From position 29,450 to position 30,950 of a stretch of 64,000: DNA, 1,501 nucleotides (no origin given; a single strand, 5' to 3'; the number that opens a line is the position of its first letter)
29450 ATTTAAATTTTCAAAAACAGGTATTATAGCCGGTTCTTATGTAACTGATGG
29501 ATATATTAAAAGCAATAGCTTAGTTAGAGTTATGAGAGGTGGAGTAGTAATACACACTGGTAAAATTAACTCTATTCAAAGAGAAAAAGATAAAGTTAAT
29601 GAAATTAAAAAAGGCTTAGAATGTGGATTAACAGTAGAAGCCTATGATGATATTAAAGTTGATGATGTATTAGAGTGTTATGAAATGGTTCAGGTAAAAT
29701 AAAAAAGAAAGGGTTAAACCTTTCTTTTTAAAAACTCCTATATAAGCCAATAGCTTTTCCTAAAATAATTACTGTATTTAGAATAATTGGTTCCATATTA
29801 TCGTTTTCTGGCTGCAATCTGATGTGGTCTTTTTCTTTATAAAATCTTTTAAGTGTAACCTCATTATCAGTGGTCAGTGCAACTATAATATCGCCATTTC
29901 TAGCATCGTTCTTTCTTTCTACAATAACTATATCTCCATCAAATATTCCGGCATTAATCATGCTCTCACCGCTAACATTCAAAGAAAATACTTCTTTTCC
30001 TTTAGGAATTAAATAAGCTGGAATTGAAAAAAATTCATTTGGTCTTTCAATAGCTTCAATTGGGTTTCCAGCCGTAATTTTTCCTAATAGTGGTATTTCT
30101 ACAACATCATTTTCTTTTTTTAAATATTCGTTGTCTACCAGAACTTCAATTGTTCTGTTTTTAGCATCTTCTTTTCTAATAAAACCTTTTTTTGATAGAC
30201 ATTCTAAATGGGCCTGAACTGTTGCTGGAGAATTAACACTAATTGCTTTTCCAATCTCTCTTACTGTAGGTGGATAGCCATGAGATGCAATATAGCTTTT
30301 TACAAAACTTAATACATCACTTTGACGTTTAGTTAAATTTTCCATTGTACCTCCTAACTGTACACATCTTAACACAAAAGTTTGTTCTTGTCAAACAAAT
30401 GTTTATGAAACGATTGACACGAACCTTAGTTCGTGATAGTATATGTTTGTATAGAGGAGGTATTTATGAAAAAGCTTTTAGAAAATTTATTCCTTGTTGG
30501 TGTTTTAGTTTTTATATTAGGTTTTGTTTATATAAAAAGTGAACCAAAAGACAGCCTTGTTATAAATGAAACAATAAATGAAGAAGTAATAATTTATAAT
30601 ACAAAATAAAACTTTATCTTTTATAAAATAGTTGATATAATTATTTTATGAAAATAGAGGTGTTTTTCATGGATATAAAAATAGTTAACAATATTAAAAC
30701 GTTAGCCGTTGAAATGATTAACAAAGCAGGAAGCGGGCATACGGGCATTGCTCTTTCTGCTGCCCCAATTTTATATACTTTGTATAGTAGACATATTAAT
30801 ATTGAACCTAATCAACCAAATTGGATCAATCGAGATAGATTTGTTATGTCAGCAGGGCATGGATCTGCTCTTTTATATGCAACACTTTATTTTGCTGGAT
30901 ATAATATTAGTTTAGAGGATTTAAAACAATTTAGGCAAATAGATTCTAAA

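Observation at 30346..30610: Unannotated 47-aa single-TM gene divergent from lexA, with a perfect LexA box in its promoter: candidate SOS cell-division inhibitor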

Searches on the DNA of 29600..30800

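Call 52: search_rna_families(source=window, start=29600, end=30800, threshold=evalue, max_evalue=1)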
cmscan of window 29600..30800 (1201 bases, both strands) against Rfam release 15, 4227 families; matches with E-value up to 1: 2.
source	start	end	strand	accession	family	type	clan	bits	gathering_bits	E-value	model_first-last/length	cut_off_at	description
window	29665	29737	+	RF02029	sraA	Gene; sRNA;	-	24.1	56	0.47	1-95/95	no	sraA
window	29861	29891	+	RF02253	IRE_II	Cis-reg;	-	21.4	30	0.52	1-31/31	no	Iron response element II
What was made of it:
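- On Type I toxin (TisB/DinQ-like): No Rfam RNA (call 52).
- Tried and rejected: Run to look for an antitoxin or sRNA; nothing credible was found (call 52).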

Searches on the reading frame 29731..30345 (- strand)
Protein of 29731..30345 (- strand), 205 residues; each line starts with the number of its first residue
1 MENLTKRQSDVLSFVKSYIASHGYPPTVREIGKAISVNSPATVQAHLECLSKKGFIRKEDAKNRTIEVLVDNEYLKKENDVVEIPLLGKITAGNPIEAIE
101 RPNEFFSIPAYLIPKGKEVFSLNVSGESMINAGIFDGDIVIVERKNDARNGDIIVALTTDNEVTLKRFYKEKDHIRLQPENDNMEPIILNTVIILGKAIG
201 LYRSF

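Call 6: search_protein_families(library=pfam, proteins=[window:29731-30345:-], max_evalue=0.01)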
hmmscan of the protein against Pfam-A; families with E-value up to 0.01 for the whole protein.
window:29731-30345:- (205 aa): 3 families
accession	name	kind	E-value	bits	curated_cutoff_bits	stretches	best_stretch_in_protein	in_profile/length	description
PF00717.28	Peptidase_S24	-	5e-33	113.7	23.3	1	85-199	1-116/116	Peptidase S24-like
PF01726.22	LexA_DNA_bind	-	5.5e-24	84.2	23.7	1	1-65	1-65/65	LexA DNA binding domain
PF12802.13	MarR_2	-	0.0061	17.1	27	0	18-61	13-55/61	MarR family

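Call 7: search_protein_families(library=ncbifam, proteins=[window:29731-30345:-], max_evalue=0.1)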
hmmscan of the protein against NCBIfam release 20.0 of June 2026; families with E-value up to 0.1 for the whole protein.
window:29731-30345:- (205 aa): 4 families
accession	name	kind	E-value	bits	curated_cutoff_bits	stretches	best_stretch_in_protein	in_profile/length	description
TIGR00498.1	lexA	equivalog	7.9e-68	228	110.95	1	1-204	1-201/203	transcriptional repressor LexA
NF007621.2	PRK10276.1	subfamily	1.6e-19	70.1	110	1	92-190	2-99/115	translesion error-prone DNA polymerase V autoproteolytic subunit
NF051876.1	transXXX_HumD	equivalog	0.0019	18.2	120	1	107-186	16-93/129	HumD family translesion DNA polymerase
TIGR01889.1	Staph_reg_Sar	paralog_domain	0.091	13.1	62.6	0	25-80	43-99/109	staphylococcal accessory regulator family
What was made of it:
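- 29728..30345 (-): lexA (205 aa + stop), SOS repressor. TIGR00498 at 228 bits; LexA_DNA_bind plus Peptidase_S24 (calls 6, 7).
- Checked: Neighbours: lexA is at 29728-30345 on the minus strand (TIGR00498, 228 bits against a cutoff of 111, call 7).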

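Call 10: list_cluster_members(proteins=[P0001, P0002, window:29731-30345:-])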
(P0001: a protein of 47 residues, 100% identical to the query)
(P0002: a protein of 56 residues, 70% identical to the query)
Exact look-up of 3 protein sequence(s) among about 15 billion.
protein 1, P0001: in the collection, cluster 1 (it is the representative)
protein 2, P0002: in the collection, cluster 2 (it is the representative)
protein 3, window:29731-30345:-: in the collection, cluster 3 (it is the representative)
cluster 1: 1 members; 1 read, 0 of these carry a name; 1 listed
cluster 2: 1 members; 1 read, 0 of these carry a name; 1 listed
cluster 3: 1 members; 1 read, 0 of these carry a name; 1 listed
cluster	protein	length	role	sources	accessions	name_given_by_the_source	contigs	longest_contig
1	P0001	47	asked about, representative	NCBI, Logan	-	-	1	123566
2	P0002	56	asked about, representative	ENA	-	-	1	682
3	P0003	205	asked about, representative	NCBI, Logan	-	-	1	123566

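Call 13: find_related_loci(query=window:29731-30345:-, collection=genome_contigs, flank=3000)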
Query window:29731-30345:- (205 aa) in genome_contigs; peptide patterns used: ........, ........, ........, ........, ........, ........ (x = any residue, [..] = any of these).
599 stretches matched a pattern (row limit reached: there are more); 551 encode a relative of the query (tblastn E <= 1e-3); the best 80 are kept; 80 distinct loci.
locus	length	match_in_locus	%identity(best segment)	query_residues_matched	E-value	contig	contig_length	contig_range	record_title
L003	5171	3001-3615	80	1-205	2e-109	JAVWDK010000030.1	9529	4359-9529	MAG: Bacilli bacterium isolate CGS10Y4-bin82 NODE_6499_length_9529_cov_6.224404, whole genome shotgun sequence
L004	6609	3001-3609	75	1-203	2e-103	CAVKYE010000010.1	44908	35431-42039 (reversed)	Vescimonas coprocola isolate H07683-L1_cleanbin_000026 genome assembly, contig: Spades_H07683-L1_contig_430, whole genom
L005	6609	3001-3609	73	1-203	3e-102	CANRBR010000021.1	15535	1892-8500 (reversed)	MAG: uncultured Bacilli bacterium isolate Lapin-028__bin7 genome assembly, contig: Lapin-028__NODE_4275_length_15535_cov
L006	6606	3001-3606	72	2-203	6e-101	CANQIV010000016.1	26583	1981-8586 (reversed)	MAG: uncultured Bacilli bacterium isolate Lapin-027__bin54 genome assembly, contig: Lapin-027__NODE_1511_length_26583_co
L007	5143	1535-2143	72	1-203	5e-100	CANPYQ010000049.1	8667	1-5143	MAG: uncultured Bacilli bacterium isolate Lapin-002__bin11 genome assembly, contig: Lapin-002__NODE_10830_length_8667_co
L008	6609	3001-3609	73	1-203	1e-99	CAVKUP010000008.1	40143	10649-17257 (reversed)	bacterium isolate G02631-L1_cleanbin_000029 genome assembly, contig: Spades_G02631-L1_contig_514, whole genome shotgun s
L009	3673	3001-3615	71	1-205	6e-100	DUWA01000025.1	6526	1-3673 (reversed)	MAG TPA_asm: Mycoplasmatota bacterium isolate AS08sgBPME_99 37324_AS08, whole genome shotgun sequence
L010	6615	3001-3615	68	1-205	1e-97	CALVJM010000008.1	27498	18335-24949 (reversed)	MAG: uncultured Bacilli bacterium isolate BRZ_F__bin63 genome assembly, contig: BRZ_F__NODE_2035_length_27498_cov_5.4627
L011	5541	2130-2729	73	3-203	2e-97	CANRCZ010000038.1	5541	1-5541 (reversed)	MAG: uncultured Bacilli bacterium isolate Lapin-026__bin41 genome assembly, contig: Lapin-026__NODE_19362_length_5541_co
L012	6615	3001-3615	69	1-205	1e-96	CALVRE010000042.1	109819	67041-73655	MAG: uncultured Bacilli bacterium isolate E10__bin82 genome assembly, contig: E10__k127_5938151, whole genome shotgun se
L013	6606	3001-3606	69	4-205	3e-96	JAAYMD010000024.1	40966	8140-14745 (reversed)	MAG: Mollicutes bacterium isolate AS20ysBPTH_155 30902_AS20, whole genome shotgun sequence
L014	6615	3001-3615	67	1-205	2e-96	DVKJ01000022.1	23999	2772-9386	MAG TPA_asm: Candidatus Pelethosoma merdigallinarum isolate CHK195-5794 CHK195__C114028_L23999_ERR3414590, whole genome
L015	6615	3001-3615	69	1-205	3e-96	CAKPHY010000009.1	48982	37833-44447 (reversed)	MAG: uncultured Bacilli bacterium isolate REFINED_METABAT215_TOP10_CONTIGS_1500_ASSEMBLY_K77_MERGED__Hadza_MoBio_hadza-A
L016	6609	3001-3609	69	1-203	3e-96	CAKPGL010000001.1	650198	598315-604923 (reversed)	MAG: uncultured Bacilli bacterium isolate REFINED_METABAT215_TOP10_CONTIGS_1500_ASSEMBLY_K77_MERGED__Hadza_MoBio_hadza-I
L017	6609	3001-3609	70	1-203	4e-96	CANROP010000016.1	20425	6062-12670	MAG: uncultured Bacilli bacterium isolate Lapin-020__bin127 genome assembly, contig: Lapin-020__NODE_3406_length_20425_c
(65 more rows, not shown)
